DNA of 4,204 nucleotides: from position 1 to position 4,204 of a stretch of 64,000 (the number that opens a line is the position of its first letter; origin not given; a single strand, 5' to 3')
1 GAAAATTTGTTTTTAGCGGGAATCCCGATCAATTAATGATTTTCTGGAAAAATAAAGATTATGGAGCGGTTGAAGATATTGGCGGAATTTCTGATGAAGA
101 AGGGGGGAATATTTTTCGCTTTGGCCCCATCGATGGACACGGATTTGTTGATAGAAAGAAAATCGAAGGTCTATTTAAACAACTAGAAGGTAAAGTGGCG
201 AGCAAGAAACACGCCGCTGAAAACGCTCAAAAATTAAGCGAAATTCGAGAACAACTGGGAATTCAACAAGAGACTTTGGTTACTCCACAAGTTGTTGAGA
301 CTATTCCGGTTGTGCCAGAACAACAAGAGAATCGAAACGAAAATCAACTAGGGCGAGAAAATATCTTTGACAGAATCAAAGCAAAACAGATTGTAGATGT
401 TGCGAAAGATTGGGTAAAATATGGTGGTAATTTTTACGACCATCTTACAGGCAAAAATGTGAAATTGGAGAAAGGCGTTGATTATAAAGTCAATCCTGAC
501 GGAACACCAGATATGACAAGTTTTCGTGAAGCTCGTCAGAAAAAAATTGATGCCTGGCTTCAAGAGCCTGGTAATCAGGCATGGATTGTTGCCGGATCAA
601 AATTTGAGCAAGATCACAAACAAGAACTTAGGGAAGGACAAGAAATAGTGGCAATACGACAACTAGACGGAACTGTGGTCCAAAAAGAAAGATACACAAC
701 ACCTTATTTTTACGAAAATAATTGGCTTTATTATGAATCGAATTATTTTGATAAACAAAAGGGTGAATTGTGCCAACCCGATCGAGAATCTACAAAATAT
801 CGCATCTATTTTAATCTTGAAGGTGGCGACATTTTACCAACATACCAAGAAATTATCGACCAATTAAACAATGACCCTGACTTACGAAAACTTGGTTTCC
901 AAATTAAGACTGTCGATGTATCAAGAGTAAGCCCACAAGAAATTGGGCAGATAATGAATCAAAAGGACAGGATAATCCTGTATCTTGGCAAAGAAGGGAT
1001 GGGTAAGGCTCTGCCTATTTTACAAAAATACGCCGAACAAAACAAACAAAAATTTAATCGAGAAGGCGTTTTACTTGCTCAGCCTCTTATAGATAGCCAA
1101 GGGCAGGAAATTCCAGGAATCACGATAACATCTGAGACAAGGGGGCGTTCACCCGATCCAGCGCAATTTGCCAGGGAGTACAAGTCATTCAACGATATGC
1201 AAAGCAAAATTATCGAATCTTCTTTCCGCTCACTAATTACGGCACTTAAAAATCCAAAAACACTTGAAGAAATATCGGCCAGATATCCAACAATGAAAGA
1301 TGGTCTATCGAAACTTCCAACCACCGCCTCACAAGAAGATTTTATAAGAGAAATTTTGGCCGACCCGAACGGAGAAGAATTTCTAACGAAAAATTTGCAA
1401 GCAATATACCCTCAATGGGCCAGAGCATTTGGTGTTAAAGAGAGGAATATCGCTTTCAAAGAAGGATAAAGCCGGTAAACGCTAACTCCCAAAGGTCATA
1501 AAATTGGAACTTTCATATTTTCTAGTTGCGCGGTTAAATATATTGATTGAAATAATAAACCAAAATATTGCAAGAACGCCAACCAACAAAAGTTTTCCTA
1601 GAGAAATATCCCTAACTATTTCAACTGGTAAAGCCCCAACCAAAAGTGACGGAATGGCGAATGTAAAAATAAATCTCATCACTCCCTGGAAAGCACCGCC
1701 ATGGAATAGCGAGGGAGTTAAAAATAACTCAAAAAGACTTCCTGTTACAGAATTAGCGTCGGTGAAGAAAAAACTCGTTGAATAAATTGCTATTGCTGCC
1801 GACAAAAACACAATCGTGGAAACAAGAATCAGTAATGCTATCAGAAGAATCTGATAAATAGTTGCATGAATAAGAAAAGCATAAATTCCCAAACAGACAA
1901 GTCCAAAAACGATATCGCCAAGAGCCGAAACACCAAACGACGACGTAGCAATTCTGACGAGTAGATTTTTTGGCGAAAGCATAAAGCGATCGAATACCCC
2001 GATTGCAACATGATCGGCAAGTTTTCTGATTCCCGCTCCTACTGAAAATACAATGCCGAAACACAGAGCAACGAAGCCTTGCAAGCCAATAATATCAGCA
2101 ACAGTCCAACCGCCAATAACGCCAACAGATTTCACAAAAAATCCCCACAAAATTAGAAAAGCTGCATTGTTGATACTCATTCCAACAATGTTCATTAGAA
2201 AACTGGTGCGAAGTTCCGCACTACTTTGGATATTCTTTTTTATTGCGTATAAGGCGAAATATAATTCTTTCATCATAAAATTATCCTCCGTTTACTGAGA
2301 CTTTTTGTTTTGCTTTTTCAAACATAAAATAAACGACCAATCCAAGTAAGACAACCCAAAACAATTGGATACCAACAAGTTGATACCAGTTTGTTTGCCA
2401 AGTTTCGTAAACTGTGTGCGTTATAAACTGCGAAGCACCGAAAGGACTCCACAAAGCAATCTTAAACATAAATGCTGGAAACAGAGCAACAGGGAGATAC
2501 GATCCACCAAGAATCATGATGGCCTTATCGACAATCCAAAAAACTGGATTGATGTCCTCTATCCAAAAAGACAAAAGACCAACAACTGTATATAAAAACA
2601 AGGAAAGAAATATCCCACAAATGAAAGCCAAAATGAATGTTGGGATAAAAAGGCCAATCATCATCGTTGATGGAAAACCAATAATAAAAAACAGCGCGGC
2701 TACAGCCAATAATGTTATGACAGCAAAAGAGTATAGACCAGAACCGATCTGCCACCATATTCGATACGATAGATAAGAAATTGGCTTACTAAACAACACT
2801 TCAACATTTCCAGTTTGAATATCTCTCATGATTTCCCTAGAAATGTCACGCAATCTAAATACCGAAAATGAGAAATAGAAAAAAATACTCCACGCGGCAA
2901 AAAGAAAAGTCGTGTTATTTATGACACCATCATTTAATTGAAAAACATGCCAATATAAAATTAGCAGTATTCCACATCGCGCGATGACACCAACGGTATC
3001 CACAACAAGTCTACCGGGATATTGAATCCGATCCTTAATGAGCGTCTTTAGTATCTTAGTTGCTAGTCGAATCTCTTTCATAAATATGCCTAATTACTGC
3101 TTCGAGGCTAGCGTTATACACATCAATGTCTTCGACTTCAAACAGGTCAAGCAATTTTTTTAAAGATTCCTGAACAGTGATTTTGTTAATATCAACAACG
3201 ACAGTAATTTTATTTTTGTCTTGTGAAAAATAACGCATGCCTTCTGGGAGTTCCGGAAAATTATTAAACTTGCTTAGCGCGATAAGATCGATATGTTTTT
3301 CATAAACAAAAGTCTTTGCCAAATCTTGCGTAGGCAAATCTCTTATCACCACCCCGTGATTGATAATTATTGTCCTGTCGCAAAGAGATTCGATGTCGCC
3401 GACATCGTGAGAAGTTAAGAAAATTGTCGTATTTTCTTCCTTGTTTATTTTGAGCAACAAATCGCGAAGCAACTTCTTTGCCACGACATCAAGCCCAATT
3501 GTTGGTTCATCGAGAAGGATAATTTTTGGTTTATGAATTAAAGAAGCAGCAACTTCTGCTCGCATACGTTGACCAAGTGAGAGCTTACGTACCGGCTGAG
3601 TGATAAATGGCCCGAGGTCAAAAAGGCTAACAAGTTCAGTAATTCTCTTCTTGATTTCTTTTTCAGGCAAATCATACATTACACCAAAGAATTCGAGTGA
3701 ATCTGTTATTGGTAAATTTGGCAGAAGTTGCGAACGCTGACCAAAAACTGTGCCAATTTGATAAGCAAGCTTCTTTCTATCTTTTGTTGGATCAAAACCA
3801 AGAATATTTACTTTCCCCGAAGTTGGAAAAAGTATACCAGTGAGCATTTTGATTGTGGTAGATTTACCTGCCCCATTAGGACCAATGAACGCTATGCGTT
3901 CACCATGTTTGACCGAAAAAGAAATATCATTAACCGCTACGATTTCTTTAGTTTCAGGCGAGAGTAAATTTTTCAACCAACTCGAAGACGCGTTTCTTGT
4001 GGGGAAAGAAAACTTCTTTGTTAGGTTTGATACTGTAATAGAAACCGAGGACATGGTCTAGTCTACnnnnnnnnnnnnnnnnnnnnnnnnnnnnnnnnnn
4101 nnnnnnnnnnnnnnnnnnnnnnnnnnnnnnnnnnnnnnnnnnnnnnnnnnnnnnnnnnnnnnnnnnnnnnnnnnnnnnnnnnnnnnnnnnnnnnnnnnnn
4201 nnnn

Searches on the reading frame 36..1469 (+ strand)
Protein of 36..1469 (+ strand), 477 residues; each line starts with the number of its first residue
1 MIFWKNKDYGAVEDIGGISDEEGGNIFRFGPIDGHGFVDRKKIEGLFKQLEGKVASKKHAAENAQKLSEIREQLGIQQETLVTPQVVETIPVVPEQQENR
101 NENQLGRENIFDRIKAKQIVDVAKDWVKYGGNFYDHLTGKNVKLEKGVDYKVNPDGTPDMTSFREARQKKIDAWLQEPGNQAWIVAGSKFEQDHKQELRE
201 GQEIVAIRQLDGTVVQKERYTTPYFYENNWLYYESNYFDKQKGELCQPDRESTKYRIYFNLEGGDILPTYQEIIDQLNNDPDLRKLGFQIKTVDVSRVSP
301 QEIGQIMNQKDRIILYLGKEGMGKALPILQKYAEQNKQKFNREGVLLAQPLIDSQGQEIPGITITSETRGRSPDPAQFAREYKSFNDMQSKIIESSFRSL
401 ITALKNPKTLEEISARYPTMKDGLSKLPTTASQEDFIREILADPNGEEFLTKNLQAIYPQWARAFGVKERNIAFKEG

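Call 9: search_protein_families(library=pfam, proteins=[window:36-1469:+], max_evalue=0.001)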
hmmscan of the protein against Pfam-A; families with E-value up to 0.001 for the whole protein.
window:36-1469:+ (477 aa): 0 families

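Call 68: search_protein_families(library=pfam, proteins=[window:36-1469:+], max_evalue=0.1)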
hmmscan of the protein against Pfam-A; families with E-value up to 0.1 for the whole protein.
window:36-1469:+ (477 aa): 1 family
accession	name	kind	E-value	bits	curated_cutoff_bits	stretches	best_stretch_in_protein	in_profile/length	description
PF17914.6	HopA1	-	0.0058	17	22.7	1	250-351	21-110/170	HopA1 effector protein family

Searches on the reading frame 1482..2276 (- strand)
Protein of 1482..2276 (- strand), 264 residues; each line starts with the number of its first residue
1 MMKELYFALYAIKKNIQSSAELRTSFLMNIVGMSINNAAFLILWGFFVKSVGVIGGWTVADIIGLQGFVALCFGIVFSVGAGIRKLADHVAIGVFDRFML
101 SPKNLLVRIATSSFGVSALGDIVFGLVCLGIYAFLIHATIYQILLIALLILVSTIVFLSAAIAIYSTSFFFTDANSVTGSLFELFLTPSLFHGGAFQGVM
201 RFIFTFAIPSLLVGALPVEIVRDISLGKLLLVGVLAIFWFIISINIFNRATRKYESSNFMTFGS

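Call 9: search_protein_families(library=pfam, proteins=[window:1482-2276:-], max_evalue=0.001)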
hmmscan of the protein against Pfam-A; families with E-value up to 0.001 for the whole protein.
window:1482-2276:- (264 aa): 1 family
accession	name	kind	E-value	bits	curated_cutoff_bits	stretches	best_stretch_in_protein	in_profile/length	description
PF06182.17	ABC2_membrane_6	-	7.5e-27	95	22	1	37-257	4-228/229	ABC-2 family transporter protein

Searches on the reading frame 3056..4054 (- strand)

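Call 9: search_protein_families(library=pfam, proteins=[window:3056-4054:-], max_evalue=0.001)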
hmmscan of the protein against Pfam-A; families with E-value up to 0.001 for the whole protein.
window:3056-4054:- (332 aa): 4 families
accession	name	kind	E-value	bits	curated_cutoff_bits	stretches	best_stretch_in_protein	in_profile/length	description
PF00005.33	ABC_tran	-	1.8e-30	106.8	25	1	41-185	1-136/137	ABC transporter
PF13304.12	AAA_21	-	3e-11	44.4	27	1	154-217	234-299/304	AAA domain, putative AbiEii toxin, Type IV TA system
PF12846.13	AAA_10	-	9.3e-05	22.1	27.5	0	44-100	14-68/362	AAA-like domain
PF13175.12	AAA_15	-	0.0005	20.2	32.1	0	54-79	26-50/374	AAA ATPase domain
